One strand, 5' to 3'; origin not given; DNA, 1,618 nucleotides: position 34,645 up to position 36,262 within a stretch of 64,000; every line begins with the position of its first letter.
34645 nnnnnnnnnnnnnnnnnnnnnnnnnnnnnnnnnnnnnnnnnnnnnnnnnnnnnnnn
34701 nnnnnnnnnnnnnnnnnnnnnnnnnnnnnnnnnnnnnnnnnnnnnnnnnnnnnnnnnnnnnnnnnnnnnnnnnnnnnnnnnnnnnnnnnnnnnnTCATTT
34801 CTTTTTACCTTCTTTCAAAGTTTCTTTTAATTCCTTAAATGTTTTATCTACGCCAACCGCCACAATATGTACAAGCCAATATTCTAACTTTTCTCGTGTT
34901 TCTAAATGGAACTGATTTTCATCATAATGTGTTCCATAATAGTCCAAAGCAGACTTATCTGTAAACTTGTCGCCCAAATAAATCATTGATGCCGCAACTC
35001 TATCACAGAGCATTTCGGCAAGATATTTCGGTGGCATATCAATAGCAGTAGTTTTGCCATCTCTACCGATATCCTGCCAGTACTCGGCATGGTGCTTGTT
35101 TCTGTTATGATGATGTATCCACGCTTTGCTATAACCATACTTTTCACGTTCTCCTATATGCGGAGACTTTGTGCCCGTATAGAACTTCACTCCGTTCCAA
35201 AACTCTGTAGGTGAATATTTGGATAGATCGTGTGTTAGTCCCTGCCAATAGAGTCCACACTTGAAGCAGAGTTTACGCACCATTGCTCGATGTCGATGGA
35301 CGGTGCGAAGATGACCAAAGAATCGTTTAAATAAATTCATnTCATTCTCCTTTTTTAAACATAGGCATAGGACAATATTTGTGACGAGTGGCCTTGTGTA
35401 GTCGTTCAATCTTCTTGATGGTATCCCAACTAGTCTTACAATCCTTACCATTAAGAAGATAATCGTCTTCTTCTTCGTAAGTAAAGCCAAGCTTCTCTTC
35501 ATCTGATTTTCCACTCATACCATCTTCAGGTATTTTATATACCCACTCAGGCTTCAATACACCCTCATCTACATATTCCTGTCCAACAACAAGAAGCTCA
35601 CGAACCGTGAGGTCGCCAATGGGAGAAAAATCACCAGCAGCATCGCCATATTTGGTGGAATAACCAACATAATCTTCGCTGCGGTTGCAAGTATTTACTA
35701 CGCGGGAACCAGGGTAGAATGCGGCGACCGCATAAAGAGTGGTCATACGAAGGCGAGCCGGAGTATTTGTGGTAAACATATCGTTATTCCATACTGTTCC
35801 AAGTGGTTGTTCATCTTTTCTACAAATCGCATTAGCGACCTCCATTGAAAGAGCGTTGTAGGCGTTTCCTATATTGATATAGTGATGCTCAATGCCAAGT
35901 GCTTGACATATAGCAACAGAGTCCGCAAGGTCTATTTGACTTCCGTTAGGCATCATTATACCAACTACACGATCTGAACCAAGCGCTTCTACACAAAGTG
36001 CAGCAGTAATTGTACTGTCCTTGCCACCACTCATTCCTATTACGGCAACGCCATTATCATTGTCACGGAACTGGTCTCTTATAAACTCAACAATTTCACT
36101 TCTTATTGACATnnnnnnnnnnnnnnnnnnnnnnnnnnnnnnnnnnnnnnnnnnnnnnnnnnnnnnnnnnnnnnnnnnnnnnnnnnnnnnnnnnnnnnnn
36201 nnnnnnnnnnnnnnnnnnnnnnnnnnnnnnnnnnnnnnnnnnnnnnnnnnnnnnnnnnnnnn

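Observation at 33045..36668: Complete Preiss-Handler NAD+ salvage route encoded by the phage (PncA-PncB-NadE-NadM)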

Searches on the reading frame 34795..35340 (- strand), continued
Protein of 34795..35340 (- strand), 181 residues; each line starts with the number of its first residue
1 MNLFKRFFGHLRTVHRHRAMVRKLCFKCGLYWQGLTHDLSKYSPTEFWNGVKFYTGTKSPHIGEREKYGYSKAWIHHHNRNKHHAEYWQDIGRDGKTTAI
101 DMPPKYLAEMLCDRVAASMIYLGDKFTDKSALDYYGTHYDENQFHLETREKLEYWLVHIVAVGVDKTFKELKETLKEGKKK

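Call 56: search_protein_families(library=pfam, proteins=[L164:8463-9245:+], max_evalue=0.05)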
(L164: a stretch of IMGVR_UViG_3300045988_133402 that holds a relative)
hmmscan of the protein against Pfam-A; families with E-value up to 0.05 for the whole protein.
L164:8463-9245:+ (260 aa): 2 families
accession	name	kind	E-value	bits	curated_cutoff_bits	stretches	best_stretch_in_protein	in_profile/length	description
PF10021.15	PARG_cat_microb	-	3.2e-27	96.2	23.5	1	30-152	24-145/146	Microbial-type PARG, catalytic domain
PF01661.27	Macro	-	0.0031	17.9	22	1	172-226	69-117/118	Macro domain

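Call 65: fold_search(model_id=the predicted structure, library=pdb)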
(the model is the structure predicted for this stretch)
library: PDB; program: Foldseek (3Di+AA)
matches with E <= 10: 62; with E <= 0.001: 0
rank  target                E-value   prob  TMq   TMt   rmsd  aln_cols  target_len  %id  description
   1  4wyv_C                4.0e-01  0.21  0.24  0.21  14.8       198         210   13  Crystal Structure of Human Translin in Open Conformation (released 2014-11-26)
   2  4wyv_H                9.8e-01  0.11  0.21  0.19  15.0       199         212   13  Crystal Structure of Human Translin in Open Conformation (released 2014-11-26)
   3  1key_A                1.0e+00  0.11  0.21  0.20  14.7       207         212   11  Crystal Structure of Mouse Testis/Brain RNA-binding Protein (TB-RBP) (released 2002-07-03)
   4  3pja_G                1.1e+00  0.11  0.21  0.20  14.7       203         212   11  Crystal structure of human C3PO complex (released 2011-05-11)
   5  3c7j_A                1.8e+00  0.04  0.14  0.12  20.5       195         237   13  Crystal structure of transcriptional regulator (GntR family member) from Pseudomonas syringae pv. tomato str. DC3000 (released 2008-02-26)
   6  7p1y_DDD              1.9e+00  0.20  0.33  0.34  11.0       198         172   13  A small alarmone hydrolase TdActApo2 mutant - T78N (released 2022-07-13)
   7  7p1y_AAA              1.9e+00  0.20  0.33  0.35  10.8       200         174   13  A small alarmone hydrolase TdActApo2 mutant - T78N (released 2022-07-13)
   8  8gf5_C                1.9e+00  0.15  0.29  0.15  11.5       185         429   10  McrD binds asymmetrically to methyl-coenzyme M reductase improving active site accessibility during assembly (released 2023-06-28)
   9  1e6y_E                2.3e+00  0.13  0.30  0.15  12.2       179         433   11  Methyl-coenzyme M reductase from Methanosarcina barkeri (released 2000-10-18)
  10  8j07_c2               2.3e+00  0.08  0.20  0.08  20.9       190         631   15  96nm repeat of human respiratory doublet microtubule and associated axonemal complexes (released 2023-07-26)
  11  7p1y_BBB              3.1e+00  0.14  0.33  0.34  11.3       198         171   13  A small alarmone hydrolase TdActApo2 mutant - T78N (released 2022-07-13)
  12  3zc0_D                3.2e+00  0.06  0.19  0.19  16.2       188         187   14  Structure of AfC3PO - duplex RNA complex (released 2013-01-23)
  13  6w4s_F                3.7e+00  0.04  0.18  0.09  19.1       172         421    6  Structure of apo human ferroportin in lipid nanodisc (released 2020-09-09)
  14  6hua_B                4.5e+00  0.05  0.21  0.19  14.9       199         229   14  the competence regulator ComR from Streptococcus vestibularis in complex with its cognate signaling peptide XIP (released 2019-10-23)
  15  5jre_B                4.7e+00  0.07  0.25  0.24  13.7       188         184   11  Crystal structure of NeC3PO in complex with ssDNA. (released 2016-09-28)
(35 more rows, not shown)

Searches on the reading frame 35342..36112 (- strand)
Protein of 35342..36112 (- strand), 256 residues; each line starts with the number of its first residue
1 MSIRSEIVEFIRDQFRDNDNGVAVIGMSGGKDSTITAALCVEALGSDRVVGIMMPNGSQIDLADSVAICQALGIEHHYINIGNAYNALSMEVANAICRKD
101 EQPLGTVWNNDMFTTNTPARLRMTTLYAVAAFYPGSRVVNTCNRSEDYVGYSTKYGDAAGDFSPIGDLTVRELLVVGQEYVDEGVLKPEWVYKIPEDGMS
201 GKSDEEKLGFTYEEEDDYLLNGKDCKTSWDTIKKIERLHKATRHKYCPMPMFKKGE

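Call 3: search_protein_families(library=pfam, proteins=[window:35342-36112:-], max_evalue=0.01)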
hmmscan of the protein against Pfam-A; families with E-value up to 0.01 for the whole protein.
window:35342-36112:- (256 aa): 3 families
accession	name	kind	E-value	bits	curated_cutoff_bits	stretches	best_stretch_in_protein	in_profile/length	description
PF02540.23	NAD_synthase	-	6e-43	147.1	21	1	5-245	3-238/242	NAD synthase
PF03054.22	tRNA_Me_trans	-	0.00038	20.6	20.6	1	24-87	4-78/202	tRNA methyl transferase HUP domain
PF06508.19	QueC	-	0.00093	19.2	22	1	23-151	2-128/210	Queuosine biosynthesis protein QueC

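Call 4: search_protein_families(library=ncbifam, proteins=[window:35342-36112:-], max_evalue=0.01)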
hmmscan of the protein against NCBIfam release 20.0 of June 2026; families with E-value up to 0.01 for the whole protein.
window:35342-36112:- (256 aa): 17 families
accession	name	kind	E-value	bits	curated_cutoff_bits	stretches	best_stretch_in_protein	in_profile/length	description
NF010587.0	PRK13980.1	equivalog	1.1e-44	152.6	255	1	3-238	14-244/267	NAD+ synthase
TIGR00552.1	nadE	equivalog_domain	7.3e-41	140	63.65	1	3-250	5-241/251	NAD(+) synthase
NF010588.0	PRK13981.1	equivalog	1.3e-29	103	479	1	7-170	272-427/546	NAD+ synthase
NF001979.1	PRK00768.1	equivalog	8.9e-28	97.5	250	1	6-246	23-260/266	NAD(+) synthase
NF002048.0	PRK00876.1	subfamily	5.5e-23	81.3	313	2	5-90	21-109/330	NAD(+) synthase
NF002730.0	PRK02628.1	equivalog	8.8e-08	30.8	473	1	21-157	360-496/677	NAD(+) synthase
TIGR00364.1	TIGR00364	equivalog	3.4e-06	26.8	150.3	1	23-151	1-127/201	7-cyano-7-deazaguanine synthase QueC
NF001138.1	PRK00143.1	equivalog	6.3e-06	25.4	284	1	24-87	3-74/345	tRNA 2-thiouridine(34) synthase MnmA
NF000848.1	PRK00074.1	equivalog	9.1e-05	21.2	400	1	3-57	199-250/512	glutamine-hydrolyzing GMP synthase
TIGR00268.2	TIGR00268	equivalog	0.00014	21.2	150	1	23-84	16-79/259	ATP-dependent sacrificial sulfur transferase LarE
TIGR00420.1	trmU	equivalog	0.00027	19.9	236.95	1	24-87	4-77/351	tRNA 2-thiouridine(34) synthase MnmA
NF011258.0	PRK14664.1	equivalog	0.0015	17.7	680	1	22-86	7-68/362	tRNA 2-thiouridine(34) synthase MnmA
NF010367.0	PRK13795.1-2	equivalog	0.0016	17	456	1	4-85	227-307/584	hypothetical protein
NF010392.0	PRK13820.1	equivalog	0.0022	17.1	512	1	22-107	4-91/395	argininosuccinate synthase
TIGR00884.1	guaA_Cterm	equivalog_domain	0.0024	17.2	338.75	1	6-57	5-52/310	glutamine-hydrolyzing GMP synthase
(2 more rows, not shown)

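Call 6: search_protein_families(library=phrogs, proteins=[window:35342-36112:-], max_evalue=0.001)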
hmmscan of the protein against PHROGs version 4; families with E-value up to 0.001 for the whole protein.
window:35342-36112:- (256 aa): 4 families
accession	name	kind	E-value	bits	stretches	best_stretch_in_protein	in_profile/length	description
phrog_11189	-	other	2.1e-44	152.9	1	5-253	12-253/256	NAD synthetase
phrog_36784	-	other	3.2e-21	76.4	1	8-175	296-469/594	NAD synthetase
phrog_1741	-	moron, auxiliary metabolic gene and host takeover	4e-05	23.6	1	23-95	23-103/383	QueC-like queuosine biosynthesis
phrog_424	-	moron, auxiliary metabolic gene and host takeover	9.6e-05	22.5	1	9-53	149-194/460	phosphoadenosine phosphosulfate reductase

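Call 19: search_solved_structures(query=window:35342-36112:-, max_evalue=0.00001, show_alignments=2)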
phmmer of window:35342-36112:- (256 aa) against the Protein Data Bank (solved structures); distinct sequences matched with E-value up to 0.00001: 19.
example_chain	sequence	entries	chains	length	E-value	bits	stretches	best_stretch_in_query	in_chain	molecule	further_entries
3fiu_A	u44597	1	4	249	9e-25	90.7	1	7-245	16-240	NH(3)-dependent NAD(+) synthetase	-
2e18_A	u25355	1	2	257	1.2e-24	90.2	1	5-233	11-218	NH(3)-dependent NAD(+) synthetase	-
3p52_A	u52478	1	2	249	1.1e-21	80.5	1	3-219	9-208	NH(3)-dependent NAD(+) synthetase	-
2pz8_A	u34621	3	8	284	1.9e-18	69.9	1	7-252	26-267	NH(3)-dependent NAD(+) synthetase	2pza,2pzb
5wp0_A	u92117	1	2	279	3.1e-18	69.2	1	8-251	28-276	NH(3)-dependent NAD(+) synthetase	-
4f4h_A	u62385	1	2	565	7.5e-17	64.7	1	7-169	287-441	Glutamine dependent NAD+ synthetase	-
4q16_A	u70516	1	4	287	1.4e-16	63.8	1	8-247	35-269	NH(3)-dependent NAD(+) synthetase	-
3q4g_A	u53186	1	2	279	4e-16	62.3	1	8-251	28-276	NH(3)-dependent NAD(+) synthetase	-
1ee1_A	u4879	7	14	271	5e-16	62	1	8-252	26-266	NH(3)-DEPENDENT NAD(+) SYNTHETASE | NAD SYNTHETASE | PROTEIN (NAD SYNTHETASE)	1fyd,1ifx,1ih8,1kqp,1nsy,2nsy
3dpi_A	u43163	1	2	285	1.6e-15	60.4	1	8-252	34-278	NAD+ synthetase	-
5huh_A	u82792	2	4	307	3.2e-14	56.1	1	8-252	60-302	NH(3)-dependent NAD(+) synthetase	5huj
4xfd_A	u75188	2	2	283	4.3e-14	55.7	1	8-245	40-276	NH(3)-dependent NAD(+) synthetase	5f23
6c8q_A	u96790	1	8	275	9.1e-14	54.6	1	23-252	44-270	NH(3)-dependent NAD(+) synthetase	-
1wxe_A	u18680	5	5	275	2.6e-13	53.1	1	23-248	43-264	NH(3)-dependent NAD(+) synthetase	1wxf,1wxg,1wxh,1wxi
5kha_A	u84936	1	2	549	4e-13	52.5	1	12-169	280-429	Glutamine-dependent NAD+ synthetase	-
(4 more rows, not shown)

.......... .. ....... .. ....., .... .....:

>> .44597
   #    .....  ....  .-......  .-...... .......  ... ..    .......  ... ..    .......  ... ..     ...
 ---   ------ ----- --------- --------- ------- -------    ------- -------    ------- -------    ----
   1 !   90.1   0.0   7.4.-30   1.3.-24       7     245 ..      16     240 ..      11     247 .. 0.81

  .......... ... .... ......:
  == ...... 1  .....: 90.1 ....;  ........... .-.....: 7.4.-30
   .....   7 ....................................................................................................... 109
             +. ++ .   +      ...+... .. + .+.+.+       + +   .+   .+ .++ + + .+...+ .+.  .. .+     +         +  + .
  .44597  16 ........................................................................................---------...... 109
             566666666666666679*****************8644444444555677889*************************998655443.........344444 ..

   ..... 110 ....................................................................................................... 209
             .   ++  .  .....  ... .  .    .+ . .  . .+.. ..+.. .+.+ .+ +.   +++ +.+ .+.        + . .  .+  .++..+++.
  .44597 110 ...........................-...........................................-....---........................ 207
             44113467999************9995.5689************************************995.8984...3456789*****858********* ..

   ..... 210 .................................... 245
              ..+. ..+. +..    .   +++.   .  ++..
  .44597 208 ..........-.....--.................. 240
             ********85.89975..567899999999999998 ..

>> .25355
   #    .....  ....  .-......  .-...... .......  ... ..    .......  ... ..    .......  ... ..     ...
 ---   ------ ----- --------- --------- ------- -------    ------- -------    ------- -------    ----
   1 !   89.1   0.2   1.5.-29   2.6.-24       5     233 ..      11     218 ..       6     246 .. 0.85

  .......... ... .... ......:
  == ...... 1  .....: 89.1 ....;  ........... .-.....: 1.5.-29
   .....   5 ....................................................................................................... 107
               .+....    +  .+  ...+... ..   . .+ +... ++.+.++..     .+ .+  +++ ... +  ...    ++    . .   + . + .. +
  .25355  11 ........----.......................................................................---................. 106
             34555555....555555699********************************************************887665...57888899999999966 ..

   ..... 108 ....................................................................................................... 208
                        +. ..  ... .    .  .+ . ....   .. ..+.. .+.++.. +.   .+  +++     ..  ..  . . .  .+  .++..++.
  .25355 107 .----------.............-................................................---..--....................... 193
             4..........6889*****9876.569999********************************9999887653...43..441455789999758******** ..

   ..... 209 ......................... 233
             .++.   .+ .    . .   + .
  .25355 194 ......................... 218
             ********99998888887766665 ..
